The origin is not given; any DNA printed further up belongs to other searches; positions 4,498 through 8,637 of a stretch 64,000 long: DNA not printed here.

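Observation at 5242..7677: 18 copies of a W-[LMV] motif in a ~900-aa acidic linker between two TPR modules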

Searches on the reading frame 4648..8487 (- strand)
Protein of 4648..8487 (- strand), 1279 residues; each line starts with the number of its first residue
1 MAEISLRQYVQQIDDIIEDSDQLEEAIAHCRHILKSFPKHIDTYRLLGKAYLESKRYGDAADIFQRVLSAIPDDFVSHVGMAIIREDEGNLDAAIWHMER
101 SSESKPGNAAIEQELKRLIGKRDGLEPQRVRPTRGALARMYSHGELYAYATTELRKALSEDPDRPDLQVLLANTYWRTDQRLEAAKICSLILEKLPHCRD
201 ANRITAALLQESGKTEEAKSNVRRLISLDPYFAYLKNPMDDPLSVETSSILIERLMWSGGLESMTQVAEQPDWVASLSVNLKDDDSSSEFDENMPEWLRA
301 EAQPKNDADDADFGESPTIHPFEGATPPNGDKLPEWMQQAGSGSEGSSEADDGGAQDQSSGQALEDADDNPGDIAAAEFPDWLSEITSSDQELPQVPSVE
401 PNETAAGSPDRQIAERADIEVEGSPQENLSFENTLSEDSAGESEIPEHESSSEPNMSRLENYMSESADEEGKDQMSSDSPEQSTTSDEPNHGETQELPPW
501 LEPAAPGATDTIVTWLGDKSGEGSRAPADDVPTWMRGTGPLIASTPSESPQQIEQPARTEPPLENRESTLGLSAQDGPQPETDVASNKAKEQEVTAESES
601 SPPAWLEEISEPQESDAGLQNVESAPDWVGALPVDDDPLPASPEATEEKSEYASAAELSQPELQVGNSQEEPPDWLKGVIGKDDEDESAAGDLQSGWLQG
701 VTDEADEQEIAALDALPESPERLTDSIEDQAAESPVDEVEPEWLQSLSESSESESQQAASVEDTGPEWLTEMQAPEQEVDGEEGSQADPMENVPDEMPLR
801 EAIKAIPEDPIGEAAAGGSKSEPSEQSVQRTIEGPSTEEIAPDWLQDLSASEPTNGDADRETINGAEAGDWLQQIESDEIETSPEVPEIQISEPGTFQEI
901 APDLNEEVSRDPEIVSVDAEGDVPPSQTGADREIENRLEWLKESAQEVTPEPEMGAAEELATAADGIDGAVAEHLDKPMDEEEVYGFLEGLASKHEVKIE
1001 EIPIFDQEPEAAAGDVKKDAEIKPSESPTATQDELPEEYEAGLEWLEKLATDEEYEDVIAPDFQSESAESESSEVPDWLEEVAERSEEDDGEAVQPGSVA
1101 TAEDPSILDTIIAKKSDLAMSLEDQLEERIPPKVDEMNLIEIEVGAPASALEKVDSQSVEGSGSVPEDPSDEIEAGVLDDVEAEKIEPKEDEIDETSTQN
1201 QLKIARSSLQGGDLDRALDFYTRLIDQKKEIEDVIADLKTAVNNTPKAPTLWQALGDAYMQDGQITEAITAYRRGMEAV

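Call 4: search_protein_families(library=pfam, proteins=[window:4648-8487:-], max_evalue=1)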
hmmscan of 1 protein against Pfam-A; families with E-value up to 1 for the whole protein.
window:4648-8487:- (1279 aa): 26 families (the best 25 are shown)
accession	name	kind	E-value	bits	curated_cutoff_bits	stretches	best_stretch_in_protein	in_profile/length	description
PF14559.12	TPR_19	-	4e-20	72.3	25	3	20-74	4-58/68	Tetratricopeptide repeat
PF07719.23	TPR_2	-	9.8e-16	57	27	2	1250-1275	2-27/34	Tetratricopeptide repeat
PF13428.12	TPR_14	-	1.4e-15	56.7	23.5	2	1249-1277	1-29/44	Tetratricopeptide repeat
PF13181.12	TPR_8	-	3.6e-12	45.9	25.7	1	1251-1277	3-29/34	Tetratricopeptide repeat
PF13432.12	TPR_16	-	3.7e-12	46.9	32.7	2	22-74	12-64/65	Tetratricopeptide repeat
PF23914.1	TPR_CcmH_CycH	-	4.1e-10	40.2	42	2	1228-1276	29-77/158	Cytochrome c-type biogenesis protein H TPR domain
PF13424.12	TPR_12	-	2.3e-09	37.8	30.1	1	19-69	15-73/77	Tetratricopeptide repeat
PF13414.12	TPR_11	-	4.8e-09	36.2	26.8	3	1256-1274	1-19/42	TPR repeat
PF13431.12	TPR_17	-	8.8e-09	35.4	24.4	1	1239-1269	3-33/34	Tetratricopeptide repeat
PF00515.34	TPR_1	-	1.7e-08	34.3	27.8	2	42-74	2-34/34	Tetratricopeptide repeat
PF13174.12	TPR_6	-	1e-07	32.6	26.3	1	1201-1227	3-29/33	Tetratricopeptide repeat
PF13176.12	TPR_7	-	1.9e-07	31.1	27.9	1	44-73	2-30/36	Tetratricopeptide repeat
PF13371.12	TPR_9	-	7e-07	29.6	35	1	20-74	8-62/73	Tetratricopeptide repeat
PF03704.23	BTAD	-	5.9e-06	27.1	22.1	1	1227-1277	74-124/146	Bacterial transcriptional activator domain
PF24575.1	TPR_Slam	-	2.1e-05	25.3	35.2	0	138-186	54-101/104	Surface lipoprotein assembly modifier, N-terminal TPR repeats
PF10602.15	RPN7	-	0.0054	16.9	29.6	0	1179-1235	17-73/174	26S proteasome subunit RPN7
PF09976.15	TPR_21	-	0.034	14.3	25.5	0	1227-1278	125-175/193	Tetratricopeptide repeat-like domain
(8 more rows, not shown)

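Call 5: search_protein_families(library=ncbifam, proteins=[window:4648-8487:-], max_evalue=1)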
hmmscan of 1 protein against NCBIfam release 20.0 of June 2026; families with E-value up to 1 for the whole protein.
window:4648-8487:- (1279 aa): 22 families
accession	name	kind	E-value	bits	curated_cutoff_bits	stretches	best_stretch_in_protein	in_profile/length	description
TIGR02917.1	PEP_TPR_lipo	equivalog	3.3e-18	65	312.2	3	19-119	579-679/899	XrtA/PEP-CTERM system TPR-repeat protein PrsT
NF040959.1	MamA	equivalog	9.1e-14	51.4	200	2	19-115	83-179/204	magnetosome protein MamA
TIGR02521.1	type_IV_pilW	equivalog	1.4e-13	50.9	154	3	126-185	26-85/234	type IV pilus biogenesis/stability protein PilW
NF033920.0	C39_PA2778_fam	equivalog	8.1e-12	45.1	150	3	3-102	153-251/255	PA2778 family cysteine peptidase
TIGR00540.1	TPR_hemY_coli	hypoth_equivalog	6.8e-07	28.4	142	1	22-95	307-379/385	heme biosynthesis-associated TPR protein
NF052415.1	T3SS_chap_SctY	equivalog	1.1e-05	25.9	70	0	21-69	54-105/106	type III secretion apparatus assembly chaperone SctY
NF008756.0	PRK11788.1-4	equivalog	1.4e-05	24.3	474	1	6-127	179-300/389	lipopolysaccharide assembly protein LapB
NF052312.1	T9SS_PorW_SprE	equivalog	2.5e-05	23.1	250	1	42-164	105-212/716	type IX secretion system periplasmic lipoprotein PorW/SprE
NF008520.0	PRK11447.1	equivalog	4.3e-05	21.5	858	1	1232-1276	286-330/1157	cellulose synthase complex outer membrane protein BcsC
TIGR03939.1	PGA_TPR_OMP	equivalog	5.2e-05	21.7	366.65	1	22-117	68-162/800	poly-beta-1,6 N-acetyl-D-glucosamine export porin PgaA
NF033762.1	social_mot_Tgl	equivalog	0.00021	20.7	225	0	22-71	81-130/252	social motility TPR repeat lipoprotein Tgl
TIGR02795.1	tol_pal_ybgF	equivalog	0.00037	21.1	90.1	0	9-73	5-71/119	tol-pal system protein YbgF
NF008757.0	PRK11788.1-5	equivalog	0.00042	19.6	363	0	1192-1269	208-286/388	lipopolysaccharide assembly protein LapB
NF052400.1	M48_BAM_BepA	equivalog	0.0023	16.8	570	0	147-218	357-428/483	beta-barrel assembly-enhancing protease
NF011721.1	PRK15174.1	equivalog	0.004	15.4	1200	1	149-226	302-379/656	Vi polysaccharide transport protein VexE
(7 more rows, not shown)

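Call 8: find_homologous_proteins(query=window:4648-8487:-)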
Query window:4648-8487:- (1279 aa): 2034 proteins with E <= 0.001 among 8000 candidates; the best 120 are listed.
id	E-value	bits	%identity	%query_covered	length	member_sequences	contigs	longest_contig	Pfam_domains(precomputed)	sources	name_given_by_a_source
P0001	0.0e+0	2747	100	100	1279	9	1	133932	PF03704.24,PF13431.13,PF23914.2,PF13414.13,PF13176.13,PF13428.13,PF14559.13,PF13371.13,PF00515.35,PF13424.13,PF13432.13,PF13181.13,PF07719.24,PF13174.13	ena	-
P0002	2.0e-251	856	70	31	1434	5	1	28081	PF14559.13,PF24575.2,PF13431.13,PF23914.2,PF13414.13,PF00515.35,PF13424.13,PF13432.13,PF13428.13,PF13181.13,PF07719.24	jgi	jgi:tetratricopeptide (TPR) repeat protein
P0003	1.4e-228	780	40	100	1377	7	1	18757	PF14559.13,PF13431.13,PF23914.2,PF13414.13,PF00515.35,PF13424.13,PF13432.13,PF13428.13,PF13181.13,PF07719.24,PF13174.13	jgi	jgi:tetratricopeptide (TPR) repeat protein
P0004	4.2e-227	775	39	27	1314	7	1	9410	PF14559.13,PF13431.13,PF23914.2,PF13414.13,PF00515.35,PF13424.13,PF13432.13,PF13428.13,PF13181.13,PF07719.24,PF13174.13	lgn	-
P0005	5.2e-227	775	43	72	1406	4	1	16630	PF14559.13,PF13431.13,PF23914.2,PF13414.13,PF00515.35,PF13424.13,PF13432.13,PF13428.13,PF13181.13,PF07719.24,PF13174.13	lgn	-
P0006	4.0e-226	772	44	69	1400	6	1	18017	PF13431.13,PF23914.2,PF13414.13,PF13428.13,PF14559.13,PF13371.13,PF00515.35,PF13424.13,PF13432.13,PF13181.13,PF07719.24,PF13174.13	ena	-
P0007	6.1e-223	762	43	72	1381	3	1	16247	PF13431.13,PF23914.2,PF13414.13,PF13428.13,PF14559.13,PF13371.13,PF00515.35,PF13424.13,PF13432.13,PF13181.13,PF07719.24,PF13174.13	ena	-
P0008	5.9e-221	755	43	72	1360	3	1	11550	PF14559.13,PF13431.13,PF23914.2,PF13414.13,PF00515.35,PF13424.13,PF13432.13,PF13428.13,PF13181.13,PF07719.24,PF13174.13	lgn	-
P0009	6.8e-211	722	45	69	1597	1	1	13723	PF14559.13,PF24575.2,PF13431.13,PF23914.2,PF13414.13,PF00515.35,PF13432.13,PF13428.13,PF13181.13,PF07719.24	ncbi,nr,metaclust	ncbi:MAG: hypothetical protein A2Z14_07945 [Chloroflexi bacterium RBG_16_48_8]|nr:MAG: hypothetical 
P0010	2.8e-210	720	42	77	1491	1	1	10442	PF14559.13,PF13431.13,PF23914.2,PF00515.35,PF13424.13,PF13432.13,PF13428.13,PF13181.13,PF07719.24,PF13174.13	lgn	-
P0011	5.0e-206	706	55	6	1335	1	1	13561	PF03704.24,PF13431.13,PF23914.2,PF13414.13,PF13428.13,PF14559.13,PF24575.2,PF00515.35,PF13424.13,PF13432.13,PF13181.13,PF07719.24,PF13174.13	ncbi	-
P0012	1.7e-205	704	45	60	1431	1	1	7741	PF14559.13,PF13431.13,PF23914.2,PF13414.13,PF00515.35,PF13424.13,PF13432.13,PF13428.13,PF13181.13,PF07719.24,PF13174.13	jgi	jgi:tetratricopeptide (TPR) repeat protein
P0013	7.0e-205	702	39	100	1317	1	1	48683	PF14559.13,PF23914.2,PF13414.13,PF00515.35,PF13424.13,PF13432.13,PF13428.13,PF13181.13,PF07719.24,PF13174.13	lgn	-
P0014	6.8e-204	698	44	66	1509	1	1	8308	PF14559.13,PF13431.13,PF23914.2,PF00515.35,PF13424.13,PF13432.13,PF13428.13,PF13181.13,PF07719.24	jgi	-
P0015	1.7e-201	691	46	59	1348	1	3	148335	PF03704.24,PF13431.13,PF23914.2,PF13414.13,PF13176.13,PF13428.13,PF14559.13,PF24575.2,PF13371.13,PF00515.35,PF13424.13,PF13432.13,PF13181.13,PF07719.24,PF13174.13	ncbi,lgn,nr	ncbi:MAG: tetratricopeptide repeat protein [Anaerolineales bacterium]|nr:tetratricopeptide repeat pr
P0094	1.2e-130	456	41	6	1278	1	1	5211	PF03704.24,PF13431.13,PF23914.2,PF13414.13,PF13428.13,PF00637.27,PF14559.13,PF13371.13,PF00515.35,PF12895.14,PF13424.13,PF13432.13,PF13181.13,PF07719.24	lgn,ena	-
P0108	6.6e-130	453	36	69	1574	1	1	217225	PF14559.13,PF13431.13,PF23914.2,PF00515.35,PF13424.13,PF13432.13,PF13428.13,PF13181.13,PF07719.24,PF13174.13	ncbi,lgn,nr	ncbi:MAG: tetratricopeptide repeat protein [Anaerolineales bacterium]|nr:tetratricopeptide repeat pr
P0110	7.8e-130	453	39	57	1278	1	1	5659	PF13431.13,PF23914.2,PF13414.13,PF13176.13,PF13428.13,PF14559.13,PF24575.2,PF00515.35,PF13424.13,PF13432.13,PF13181.13,PF07719.24,PF13174.13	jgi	jgi:tetratricopeptide (TPR) repeat protein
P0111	1.8e-129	452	45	41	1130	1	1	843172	PF13431.13,PF23914.2,PF13414.13,PF13176.13,PF13428.13,PF25064.2,PF14559.13,PF24575.2,PF13371.13,PF00515.35,PF13424.13,PF13432.13,PF13181.13,PF07719.24,PF13174.13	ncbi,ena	-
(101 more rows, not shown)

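Call 16: find_encoding_contigs(protein=P0111, flank=8000, max_places=2)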
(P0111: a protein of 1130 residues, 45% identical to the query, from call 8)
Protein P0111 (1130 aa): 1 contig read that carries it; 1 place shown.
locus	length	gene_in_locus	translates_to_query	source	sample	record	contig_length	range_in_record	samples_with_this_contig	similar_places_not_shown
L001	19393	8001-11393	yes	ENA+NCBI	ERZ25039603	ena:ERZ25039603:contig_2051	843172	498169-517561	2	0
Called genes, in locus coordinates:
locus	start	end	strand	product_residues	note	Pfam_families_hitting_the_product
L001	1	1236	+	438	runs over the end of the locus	PF03030:H_PPase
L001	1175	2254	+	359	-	PF03030:H_PPase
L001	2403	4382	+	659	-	PF26626:DUF8201 (weak)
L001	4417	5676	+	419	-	-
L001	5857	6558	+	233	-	PF00515:TPR_1 (faint), PF07719:TPR_2 (faint), PF13428:TPR_14 (faint), PF13414:TPR_11 (faint), PF14559:TPR_19 (faint), PF13431:TPR_17 (faint), PF13181:TPR_8 (faint), PF13424:TPR_12 (faint), +1 more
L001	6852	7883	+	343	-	PF00850:Hist_deacetyl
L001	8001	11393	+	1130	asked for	PF00515:TPR_1 (faint), PF07719:TPR_2 (faint), PF13174:TPR_6 (faint), PF13176:TPR_7 (faint), PF13181:TPR_8 (faint), PF13424:TPR_12 (weak), PF14559:TPR_19, PF14559:TPR_19, +8 more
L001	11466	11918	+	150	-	PF00334:NDK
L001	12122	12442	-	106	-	PF02410:RsfS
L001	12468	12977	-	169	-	PF18306:LDcluster4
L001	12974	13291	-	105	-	PF13563:2_5_RNA_ligase2 (weak), PF02834:LigT_PEase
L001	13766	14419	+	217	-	PF00571:CBS, PF22190:TTHA0829-like_ACT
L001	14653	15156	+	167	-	-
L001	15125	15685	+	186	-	PF03734:YkuD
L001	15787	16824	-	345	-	PF00072:Response_reg (weak)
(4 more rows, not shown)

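Call 17: find_encoding_contigs(protein=P0108, flank=8000, max_places=2)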
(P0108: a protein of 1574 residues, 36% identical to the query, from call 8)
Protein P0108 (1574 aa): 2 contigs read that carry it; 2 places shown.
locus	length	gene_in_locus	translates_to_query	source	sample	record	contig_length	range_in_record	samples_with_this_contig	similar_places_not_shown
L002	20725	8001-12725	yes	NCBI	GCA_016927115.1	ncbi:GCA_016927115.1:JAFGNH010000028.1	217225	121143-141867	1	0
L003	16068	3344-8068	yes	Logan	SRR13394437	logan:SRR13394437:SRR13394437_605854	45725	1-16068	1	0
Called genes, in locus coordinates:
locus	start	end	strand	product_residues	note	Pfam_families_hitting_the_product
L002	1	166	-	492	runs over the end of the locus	-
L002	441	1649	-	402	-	PF03979:Sigma70_r1_1, PF00140:Sigma70_r1_2, PF04542:Sigma70_r2, PF04539:Sigma70_r3, PF08281:Sigma70_r4_2 (faint), PF04545:Sigma70_r4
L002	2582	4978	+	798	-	PF03030:H_PPase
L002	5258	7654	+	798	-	PF13181:TPR_8 (faint), PF04932:Wzy_C, PF13174:TPR_6 (faint), PF07719:TPR_2 (faint), PF13424:TPR_12 (faint), PF13432:TPR_16 (faint), PF12895:ANAPC3 (faint), PF14559:TPR_19, +1 more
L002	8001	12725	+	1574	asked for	PF00515:TPR_1 (faint), PF07719:TPR_2 (faint), PF13174:TPR_6 (faint), PF13181:TPR_8 (faint), PF13424:TPR_12 (faint), PF13428:TPR_14 (faint), PF13431:TPR_17 (faint), PF13432:TPR_16 (faint), +2 more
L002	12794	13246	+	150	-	PF00334:NDK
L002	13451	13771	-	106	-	PF02410:RsfS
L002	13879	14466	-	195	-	PF10469:AKAP7_NLS, PF02834:LigT_PEase, PF13563:2_5_RNA_ligase2, PF02834:LigT_PEase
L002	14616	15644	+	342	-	PF03734:YkuD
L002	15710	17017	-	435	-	PF00072:Response_reg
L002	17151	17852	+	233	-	PF07228:SpoIIE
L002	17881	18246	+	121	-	PF13191:AAA_16 (weak), PF20720:nSTAND3 (weak), PF01712:dNK (faint), PF13238:AAA_18 (weak)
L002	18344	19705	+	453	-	PF21760:SecD_1st, PF22599:SecDF_P1_head, PF02355:SecD_SecF_C, PF03176:MMPL, PF00873:ACR_tran (weak)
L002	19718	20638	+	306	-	PF07549:Sec_GG (weak), PF02355:SecD_SecF_C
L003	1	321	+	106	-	?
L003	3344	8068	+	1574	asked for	PF00515:TPR_1 (faint), PF07719:TPR_2 (faint), PF13174:TPR_6 (faint), PF13181:TPR_8 (faint), PF13424:TPR_12 (faint), PF13428:TPR_14 (faint), PF13431:TPR_17 (faint), PF13432:TPR_16 (faint), +2 more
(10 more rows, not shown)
